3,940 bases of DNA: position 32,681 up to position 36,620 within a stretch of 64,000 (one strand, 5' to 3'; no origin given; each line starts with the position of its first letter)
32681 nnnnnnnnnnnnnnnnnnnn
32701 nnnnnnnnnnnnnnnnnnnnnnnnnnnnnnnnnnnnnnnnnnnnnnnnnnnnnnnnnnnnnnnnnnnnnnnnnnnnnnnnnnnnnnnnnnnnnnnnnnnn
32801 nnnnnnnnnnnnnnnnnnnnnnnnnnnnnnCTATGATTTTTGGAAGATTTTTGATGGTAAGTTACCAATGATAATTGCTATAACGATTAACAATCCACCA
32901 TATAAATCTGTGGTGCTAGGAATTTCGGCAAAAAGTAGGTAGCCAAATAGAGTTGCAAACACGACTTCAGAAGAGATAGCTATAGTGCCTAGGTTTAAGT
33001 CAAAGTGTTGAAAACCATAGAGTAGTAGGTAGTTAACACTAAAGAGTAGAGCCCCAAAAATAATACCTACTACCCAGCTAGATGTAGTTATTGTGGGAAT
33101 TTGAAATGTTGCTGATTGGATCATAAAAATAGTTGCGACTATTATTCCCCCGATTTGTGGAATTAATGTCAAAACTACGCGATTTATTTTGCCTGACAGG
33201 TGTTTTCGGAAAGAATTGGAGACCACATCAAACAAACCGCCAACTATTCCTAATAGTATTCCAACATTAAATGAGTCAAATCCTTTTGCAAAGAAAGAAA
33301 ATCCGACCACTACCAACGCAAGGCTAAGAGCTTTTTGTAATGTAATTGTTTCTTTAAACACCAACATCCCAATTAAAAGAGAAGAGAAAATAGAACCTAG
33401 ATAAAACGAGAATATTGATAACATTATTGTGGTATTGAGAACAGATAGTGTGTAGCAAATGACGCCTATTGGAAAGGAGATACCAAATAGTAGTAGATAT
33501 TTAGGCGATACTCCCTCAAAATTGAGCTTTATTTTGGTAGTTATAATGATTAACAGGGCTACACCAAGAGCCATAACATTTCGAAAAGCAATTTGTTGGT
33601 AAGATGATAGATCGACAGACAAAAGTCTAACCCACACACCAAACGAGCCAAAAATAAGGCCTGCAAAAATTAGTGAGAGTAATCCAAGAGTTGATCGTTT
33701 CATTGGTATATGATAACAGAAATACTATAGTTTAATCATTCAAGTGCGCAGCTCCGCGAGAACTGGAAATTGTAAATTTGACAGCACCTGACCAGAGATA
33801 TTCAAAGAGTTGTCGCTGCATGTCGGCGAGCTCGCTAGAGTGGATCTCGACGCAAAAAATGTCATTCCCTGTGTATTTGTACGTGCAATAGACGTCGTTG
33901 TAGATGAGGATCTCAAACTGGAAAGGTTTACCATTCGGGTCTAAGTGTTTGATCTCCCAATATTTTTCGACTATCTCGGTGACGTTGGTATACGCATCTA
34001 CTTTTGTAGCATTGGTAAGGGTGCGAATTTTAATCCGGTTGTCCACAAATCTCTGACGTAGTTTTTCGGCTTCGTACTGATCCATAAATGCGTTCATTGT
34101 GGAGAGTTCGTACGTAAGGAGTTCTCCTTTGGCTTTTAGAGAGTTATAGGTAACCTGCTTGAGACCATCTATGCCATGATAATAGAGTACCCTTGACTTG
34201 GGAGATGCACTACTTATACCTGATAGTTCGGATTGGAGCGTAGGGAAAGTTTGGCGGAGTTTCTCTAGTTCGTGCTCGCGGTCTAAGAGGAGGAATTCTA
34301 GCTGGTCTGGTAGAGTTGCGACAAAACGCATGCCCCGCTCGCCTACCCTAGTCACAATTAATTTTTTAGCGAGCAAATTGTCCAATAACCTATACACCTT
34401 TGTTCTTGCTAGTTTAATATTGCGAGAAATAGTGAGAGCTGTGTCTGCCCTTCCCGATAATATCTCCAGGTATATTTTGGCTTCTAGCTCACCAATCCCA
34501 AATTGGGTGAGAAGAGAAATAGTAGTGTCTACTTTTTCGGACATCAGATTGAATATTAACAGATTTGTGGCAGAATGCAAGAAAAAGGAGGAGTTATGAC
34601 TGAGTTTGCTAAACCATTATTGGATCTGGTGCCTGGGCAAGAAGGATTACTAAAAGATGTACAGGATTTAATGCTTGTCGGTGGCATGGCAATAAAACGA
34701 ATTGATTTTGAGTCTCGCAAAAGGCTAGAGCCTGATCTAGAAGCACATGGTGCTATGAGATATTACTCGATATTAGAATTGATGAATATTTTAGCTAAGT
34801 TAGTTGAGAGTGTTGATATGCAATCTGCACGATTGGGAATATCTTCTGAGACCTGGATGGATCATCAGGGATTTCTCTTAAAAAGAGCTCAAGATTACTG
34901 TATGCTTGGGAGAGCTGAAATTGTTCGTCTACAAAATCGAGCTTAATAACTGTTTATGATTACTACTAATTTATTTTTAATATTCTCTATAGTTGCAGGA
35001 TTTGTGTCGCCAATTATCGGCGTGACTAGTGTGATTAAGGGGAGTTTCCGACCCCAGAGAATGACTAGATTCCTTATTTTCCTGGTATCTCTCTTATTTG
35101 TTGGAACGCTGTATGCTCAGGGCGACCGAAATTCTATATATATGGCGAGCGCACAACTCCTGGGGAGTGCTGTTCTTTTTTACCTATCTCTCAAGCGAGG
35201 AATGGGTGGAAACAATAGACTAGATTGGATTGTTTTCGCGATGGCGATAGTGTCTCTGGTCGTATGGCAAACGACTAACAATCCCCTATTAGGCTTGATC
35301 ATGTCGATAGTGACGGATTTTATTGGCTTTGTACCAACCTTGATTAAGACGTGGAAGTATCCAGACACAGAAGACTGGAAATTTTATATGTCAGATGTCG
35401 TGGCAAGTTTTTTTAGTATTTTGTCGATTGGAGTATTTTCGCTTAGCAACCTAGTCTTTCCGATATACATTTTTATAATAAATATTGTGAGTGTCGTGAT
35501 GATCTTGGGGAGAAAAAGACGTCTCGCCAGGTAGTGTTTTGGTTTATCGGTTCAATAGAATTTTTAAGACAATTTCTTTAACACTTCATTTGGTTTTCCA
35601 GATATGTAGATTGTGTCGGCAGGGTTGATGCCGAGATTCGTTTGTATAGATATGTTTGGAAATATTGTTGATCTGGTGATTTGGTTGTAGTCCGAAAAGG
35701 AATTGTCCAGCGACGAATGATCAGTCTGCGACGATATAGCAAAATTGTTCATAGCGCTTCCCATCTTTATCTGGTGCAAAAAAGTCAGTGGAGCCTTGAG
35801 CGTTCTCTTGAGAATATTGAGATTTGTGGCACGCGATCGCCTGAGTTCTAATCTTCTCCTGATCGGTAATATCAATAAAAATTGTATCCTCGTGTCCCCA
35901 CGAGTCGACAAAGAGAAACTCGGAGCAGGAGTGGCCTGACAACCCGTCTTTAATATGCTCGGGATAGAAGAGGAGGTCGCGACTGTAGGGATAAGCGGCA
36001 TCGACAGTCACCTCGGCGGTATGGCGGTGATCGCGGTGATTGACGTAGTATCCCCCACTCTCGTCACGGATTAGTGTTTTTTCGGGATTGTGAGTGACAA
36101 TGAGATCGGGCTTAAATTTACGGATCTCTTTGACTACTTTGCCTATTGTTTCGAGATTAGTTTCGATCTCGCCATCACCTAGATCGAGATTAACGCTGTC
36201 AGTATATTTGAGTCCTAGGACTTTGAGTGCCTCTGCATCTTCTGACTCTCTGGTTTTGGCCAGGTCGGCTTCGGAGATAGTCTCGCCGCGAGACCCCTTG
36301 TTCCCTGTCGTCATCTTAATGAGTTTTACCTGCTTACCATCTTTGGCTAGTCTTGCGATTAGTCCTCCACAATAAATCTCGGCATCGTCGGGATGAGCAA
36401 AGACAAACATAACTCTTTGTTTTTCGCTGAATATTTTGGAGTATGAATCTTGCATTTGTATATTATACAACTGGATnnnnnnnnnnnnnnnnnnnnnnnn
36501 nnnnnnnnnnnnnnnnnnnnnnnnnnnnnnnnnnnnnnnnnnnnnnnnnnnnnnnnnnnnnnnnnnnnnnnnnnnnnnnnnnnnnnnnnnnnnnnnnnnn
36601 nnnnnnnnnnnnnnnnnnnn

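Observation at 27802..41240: Expanded array of TrmB-like regulators paired with MFS and EamA/DMT transporters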

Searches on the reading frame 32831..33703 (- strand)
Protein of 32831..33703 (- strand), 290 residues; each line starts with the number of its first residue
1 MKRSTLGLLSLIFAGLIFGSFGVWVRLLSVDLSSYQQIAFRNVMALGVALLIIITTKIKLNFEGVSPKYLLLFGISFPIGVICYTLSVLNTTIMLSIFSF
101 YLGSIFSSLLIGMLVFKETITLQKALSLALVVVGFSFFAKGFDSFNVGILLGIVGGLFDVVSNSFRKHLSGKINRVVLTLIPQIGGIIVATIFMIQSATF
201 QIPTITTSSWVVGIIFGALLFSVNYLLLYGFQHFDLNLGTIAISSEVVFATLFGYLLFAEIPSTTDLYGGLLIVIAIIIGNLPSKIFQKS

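Call 3: search_protein_families(library=pfam, proteins=[window:32831-33703:-], max_evalue=0.01)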
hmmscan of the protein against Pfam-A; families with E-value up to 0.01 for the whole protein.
window:32831-33703:- (290 aa): 1 family
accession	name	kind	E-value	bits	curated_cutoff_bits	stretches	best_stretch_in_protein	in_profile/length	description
PF00892.27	EamA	-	1.4e-13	51.7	28.2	2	147-279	2-132/135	EamA-like transporter family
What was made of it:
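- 32831..33703 (-): EamA2 (DMT transporter), 28 nt downstream of T2 on the same strand. EamA 51.7 bits (call 3).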

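Call 82: search_protein_families(library=ncbifam, proteins=[window:32831-33703:-], max_evalue=0.01)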
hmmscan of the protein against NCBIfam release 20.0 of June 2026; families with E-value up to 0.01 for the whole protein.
window:32831-33703:- (290 aa): 0 families

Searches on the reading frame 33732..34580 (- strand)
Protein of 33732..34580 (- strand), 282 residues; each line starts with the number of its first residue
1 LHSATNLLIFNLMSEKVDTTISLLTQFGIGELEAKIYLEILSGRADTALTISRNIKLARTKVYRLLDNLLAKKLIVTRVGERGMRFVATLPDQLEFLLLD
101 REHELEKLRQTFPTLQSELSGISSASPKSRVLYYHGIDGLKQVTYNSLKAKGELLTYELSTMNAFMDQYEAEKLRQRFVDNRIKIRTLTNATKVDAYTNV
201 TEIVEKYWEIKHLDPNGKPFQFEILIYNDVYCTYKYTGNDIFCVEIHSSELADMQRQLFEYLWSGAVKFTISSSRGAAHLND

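Call 3: search_protein_families(library=pfam, proteins=[window:33732-34580:-], max_evalue=0.01)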
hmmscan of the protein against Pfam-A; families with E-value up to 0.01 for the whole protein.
window:33732-34580:- (282 aa): 1 family
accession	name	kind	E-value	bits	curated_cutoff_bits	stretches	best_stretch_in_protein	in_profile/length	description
PF01978.25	TrmB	-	5.5e-10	39.4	25.6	1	24-88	1-64/68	Sugar-specific transcriptional regulator TrmB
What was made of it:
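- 33732..34544 (-): T2 (subfamily Tc): TrmB-like regulator. The likely start is ATG at 34544. PF01978 39.4 bits (call 3).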

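Call 10: search_protein_families(library=ncbifam, proteins=[window:33732-34580:-], max_evalue=0.01)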
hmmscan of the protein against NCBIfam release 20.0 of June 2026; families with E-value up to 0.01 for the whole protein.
window:33732-34580:- (282 aa): 3 families
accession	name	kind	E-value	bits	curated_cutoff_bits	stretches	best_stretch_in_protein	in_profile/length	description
NF053606.1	Sta1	subfamily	0.0013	18.8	80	1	23-76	12-65/100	Sta1 family transcriptional regulator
NF047392.1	TransRegTrmBHalo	equivalog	0.0041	16.2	500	1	22-94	11-82/349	HTH-type sugar sensing transcriptional regulator TrmB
NF040939.2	trans_reg_lrs14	equivalog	0.0047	17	90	0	16-76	6-67/103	Lrs14 family HTH-type transcriptional regulator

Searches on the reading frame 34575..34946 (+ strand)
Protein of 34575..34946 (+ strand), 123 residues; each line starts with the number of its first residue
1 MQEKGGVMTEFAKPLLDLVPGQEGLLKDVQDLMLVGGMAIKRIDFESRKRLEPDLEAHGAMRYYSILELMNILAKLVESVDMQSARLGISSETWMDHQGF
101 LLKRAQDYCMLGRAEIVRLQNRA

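Call 3: search_protein_families(library=pfam, proteins=[window:34575-34946:+], max_evalue=0.01)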
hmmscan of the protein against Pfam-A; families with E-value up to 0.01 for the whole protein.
window:34575-34946:+ (123 aa): 1 family
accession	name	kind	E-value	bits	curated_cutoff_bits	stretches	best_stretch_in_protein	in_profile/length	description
PF17267.7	DUF5333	-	0.0089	16.7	27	0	82-118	65-101/110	Family of unknown function (DUF5333)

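Call 82: search_protein_families(library=ncbifam, proteins=[window:34596-34946:+], max_evalue=0.01)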
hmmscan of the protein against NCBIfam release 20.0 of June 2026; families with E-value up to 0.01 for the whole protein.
window:34596-34946:+ (116 aa): 0 families
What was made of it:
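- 34596..34946 (+): u123: small soluble protein of unknown function and first gene of the operon divergent from T2. The start after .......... is preferred. No Pfam or NCBIfam hit (calls 3, 82).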

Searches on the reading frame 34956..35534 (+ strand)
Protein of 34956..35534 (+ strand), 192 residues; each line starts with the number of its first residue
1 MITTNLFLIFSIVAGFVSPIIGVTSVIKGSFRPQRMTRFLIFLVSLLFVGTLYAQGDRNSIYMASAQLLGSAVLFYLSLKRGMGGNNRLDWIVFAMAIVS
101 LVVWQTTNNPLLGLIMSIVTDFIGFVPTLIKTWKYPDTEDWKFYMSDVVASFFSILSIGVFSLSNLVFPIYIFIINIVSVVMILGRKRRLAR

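Call 3: search_protein_families(library=pfam, proteins=[window:34956-35534:+], max_evalue=0.01)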
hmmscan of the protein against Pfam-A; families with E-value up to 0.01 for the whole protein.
window:34956-35534:+ (192 aa): 0 families

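Call 70: find_homologous_proteins(query=window:34956-35534:+, max_evalue=0.001)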
Query window:34956-35534:+ (192 aa): 89 proteins with E <= 0.001 among 888 candidates.
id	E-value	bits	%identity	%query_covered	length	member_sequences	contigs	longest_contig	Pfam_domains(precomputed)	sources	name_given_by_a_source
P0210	1.1e-111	389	98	99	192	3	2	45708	-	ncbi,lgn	-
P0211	1.9e-98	346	85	98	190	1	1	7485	-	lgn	-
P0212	2.8e-98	345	88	98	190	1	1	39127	-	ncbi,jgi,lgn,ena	ncbi:MAG: hypothetical protein WCG44_00220 [bacterium]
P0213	2.8e-96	339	84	98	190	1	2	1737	-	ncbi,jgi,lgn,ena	-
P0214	2.3e-94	333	80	98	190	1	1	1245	-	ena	-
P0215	2.6e-94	332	82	98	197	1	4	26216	-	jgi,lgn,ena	-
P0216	6.8e-93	328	81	97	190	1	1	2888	-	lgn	-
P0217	9.8e-90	317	77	99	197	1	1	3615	-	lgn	-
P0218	2.4e-89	316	80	97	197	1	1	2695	-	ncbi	-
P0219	1.3e-87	311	78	97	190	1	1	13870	-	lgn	-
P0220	1.3e-87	311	78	96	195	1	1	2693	-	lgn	-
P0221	4.2e-83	296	70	98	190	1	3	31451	-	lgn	-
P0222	2.0e-77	277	67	88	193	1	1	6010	-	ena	-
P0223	3.2e-77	277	65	97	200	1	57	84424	-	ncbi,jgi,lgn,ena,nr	ncbi:MAG TPA: hypothetical protein PKZ92_00940 [Candidatus Woesebacteria bacterium]|jgi:hypothetical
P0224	5.7e-76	273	66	97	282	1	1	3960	PF14206.12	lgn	-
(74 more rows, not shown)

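Call 78: predict_structure(alignment_id=A5)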
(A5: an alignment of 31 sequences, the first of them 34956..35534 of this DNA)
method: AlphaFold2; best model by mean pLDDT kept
length: 192 residues; sequences in the alignment: 31
mean_pLDDT: 90.6   pTM: 0.84
mean pLDDT of the five models: 90.6, 89.2, 86.3, 84.6, 84.0
residues with pLDDT >= 90: 124; 70-90: 67; 50-70: 1; < 50: 0
segments of 3 or more residues with pLDDT < 50: none
pLDDT, mean of each block of 10 residues (from residue 1): 87 93 91 86 93 89 92 93 80 88 92 93 88 89 95 93 93 96 93 83
secondary structure, 60 per line:
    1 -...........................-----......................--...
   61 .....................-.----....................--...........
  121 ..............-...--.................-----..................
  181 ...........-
elements in order: H2-28 H35-55 H58-81 H88-107 H110-134 H141-157 H163-191
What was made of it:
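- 34956..35534 (+): u192: 7-TM protein with a PQ-loop/SWEET/KDEL-receptor-like fold, counted as the seventh transporter candidate. AF2 pLDDT 90.6, pTM 0.84, seven helices (call 78).
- On PQ-loop / SWEET / KDELR (TOG) 7-TM fold: The model has 7 helices and pTM 0.84 (call 78).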

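Call 81: fold_search(model_id=the predicted structure, library=pdb)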
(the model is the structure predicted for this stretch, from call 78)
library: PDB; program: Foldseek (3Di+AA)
matches with E <= 10: 136; with E <= 0.001: 0
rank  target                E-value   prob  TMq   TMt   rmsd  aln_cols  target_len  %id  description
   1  8dkw_P                4.0e-03  1.00  0.60  0.39   5.9       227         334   11  Cryo-EM structure of cystinosin N288K mutant in a cytosol-open state at pH5.0 (released 2022-09-21)
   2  7zkz_A                5.1e-03  1.00  0.56  0.48   6.3       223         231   10  Crystal structure of cystinosin from Arabidopsis thaliana bound to two nanobodies (released 2022-08-31)
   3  8dyp_A                5.6e-03  1.00  0.63  0.41   5.9       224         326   11  Crystal structure of human cystine transporter cystinosin (released 2022-11-16)
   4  8dke_P                7.1e-03  1.00  0.63  0.40   5.4       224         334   12  Cryo-EM structure of cystinosin in a cytosol-open state (released 2022-09-21)
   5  7rxc_K                9.3e-03  1.00  0.64  0.62   4.8       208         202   14  CryoEM structure of KDELR with Legobody (released 2021-10-06)
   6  8apy_A                1.8e-02  1.00  0.64  0.61   5.1       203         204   13  Crystal structure of the H12A variant of the KDEL receptor bound to sybody (released 2023-08-23)
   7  5ctg_C                2.4e-02  0.99  0.44  0.41   7.7       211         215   13  The 3.1 A resolution structure of a eukaryotic SWEET transporter (released 2015-10-28)
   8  7zk1_A                2.7e-02  1.00  0.60  0.50   5.4       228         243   11  Crystal structure of cystinosin from Arabidopsis thaliana bound to sybody and nanobody (released 2022-08-31)
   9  5xpd                  3.1e-02  1.00  0.55  0.43   6.2       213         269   11  Sugar transporter of AtSWEET13 in inward-facing state with a substrate analog (released 2017-09-13)
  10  6i6b                  3.6e-02  1.00  0.65  0.62   4.7       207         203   14  Crystal structure of the KDEL receptor in the peptide free state. (released 2019-02-27)
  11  6i6j_A                4.5e-02  1.00  0.64  0.61   4.8       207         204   14  Crystal structure of the KDEL receptor bound to synthetic nanobody. (released 2019-02-27)
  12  6zxr_A                5.2e-02  1.00  0.59  0.55   4.8       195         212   15  Crystal structure of the KDEL receptor bound to RDEL peptide at pH 6.0 (released 2021-02-24)
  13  6y7v_A                7.9e-02  1.00  0.60  0.56   4.9       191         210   15  Crystal structure of the KDEL receptor bound to HDEL peptide at pH 6.0 (released 2021-02-10)
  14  7oye_A                9.1e-02  1.00  0.61  0.57   5.0       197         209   14  Crystal structure of the KDEL receptor bound to HDEL peptide at pH 7.0 (released 2022-07-13)
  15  5cth_A                1.3e-01  0.98  0.49  0.45   7.0       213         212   12  The 3.7 A resolution structure of a eukaryotic SWEET transporter (released 2015-10-28)
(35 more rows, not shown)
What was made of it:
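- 34956..35534 (+): Foldseek hits cystinosin, KDELR and SWEET with TMq 0.60-0.65 (call 81).
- Checked: The 'small polytopic membrane protein' (34956-35534) is itself a transporter-fold protein (calls 78, 81).
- u192 has the SWEET/PQ-loop fold (call 81).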

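Call 82: search_protein_families(library=ncbifam, proteins=[window:34956-35534:+], max_evalue=0.01)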
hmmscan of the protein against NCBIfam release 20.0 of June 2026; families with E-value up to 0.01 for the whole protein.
window:34956-35534:+ (192 aa): 0 families

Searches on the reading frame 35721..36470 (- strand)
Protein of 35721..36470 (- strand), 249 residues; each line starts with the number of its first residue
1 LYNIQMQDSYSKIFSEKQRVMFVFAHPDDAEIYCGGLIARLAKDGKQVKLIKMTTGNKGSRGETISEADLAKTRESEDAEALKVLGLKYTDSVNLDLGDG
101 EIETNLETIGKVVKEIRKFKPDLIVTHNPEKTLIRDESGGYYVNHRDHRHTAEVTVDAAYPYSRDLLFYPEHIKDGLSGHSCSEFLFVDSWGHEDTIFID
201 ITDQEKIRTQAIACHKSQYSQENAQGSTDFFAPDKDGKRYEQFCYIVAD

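Call 3: search_protein_families(library=pfam, proteins=[window:35721-36470:-], max_evalue=0.01)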
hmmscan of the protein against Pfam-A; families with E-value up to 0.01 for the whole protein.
window:35721-36470:- (249 aa): 1 family
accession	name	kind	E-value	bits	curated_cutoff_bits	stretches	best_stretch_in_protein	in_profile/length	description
PF02585.22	PIG-L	-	4.2e-29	102.1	28.2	1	21-158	1-128/129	GlcNAc-PI de-N-acetylase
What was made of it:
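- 35721..36470 (-): PIG-L/LmbE-type deacetylase with an AHPDD motif; last gene of the u131-EamA3-PIG-L operon. PF02585 102 bits (call 3).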

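Call 10: search_protein_families(library=ncbifam, proteins=[window:35721-36470:-], max_evalue=0.01)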
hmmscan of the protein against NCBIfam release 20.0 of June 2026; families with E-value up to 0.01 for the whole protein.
window:35721-36470:- (249 aa): 5 families
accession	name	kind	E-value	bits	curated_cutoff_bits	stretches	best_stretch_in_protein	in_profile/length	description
TIGR04001.1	thiol_BshB1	equivalog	7.4e-29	101.1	182.5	1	21-228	5-188/226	bacillithiol biosynthesis deacetylase BshB1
TIGR03446.1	mycothiol_Mca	equivalog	2.1e-12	47.2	277.15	1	19-171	2-161/283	mycothiol conjugate amidase Mca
TIGR04000.1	thiol_BshB2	equivalog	1.8e-11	44.1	195.25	1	19-220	2-186/217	bacillithiol biosynthesis deacetylase BshB2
TIGR03445.1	mycothiol_MshB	equivalog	1.9e-10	41.1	224.35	1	21-159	1-152/284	N-acetyl-1-D-myo-inositol-2-amino-2-deoxy-alpha-D-glucopyranoside deacetylase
NF002557.0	PRK02122.1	subfamily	2e-05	22.9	384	1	15-61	368-414/653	glucosamine-6-phosphate deaminase-like protein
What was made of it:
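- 35721..36470 (-): BshB1 101 bits, below its cut-off of 182.5 (call 10).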
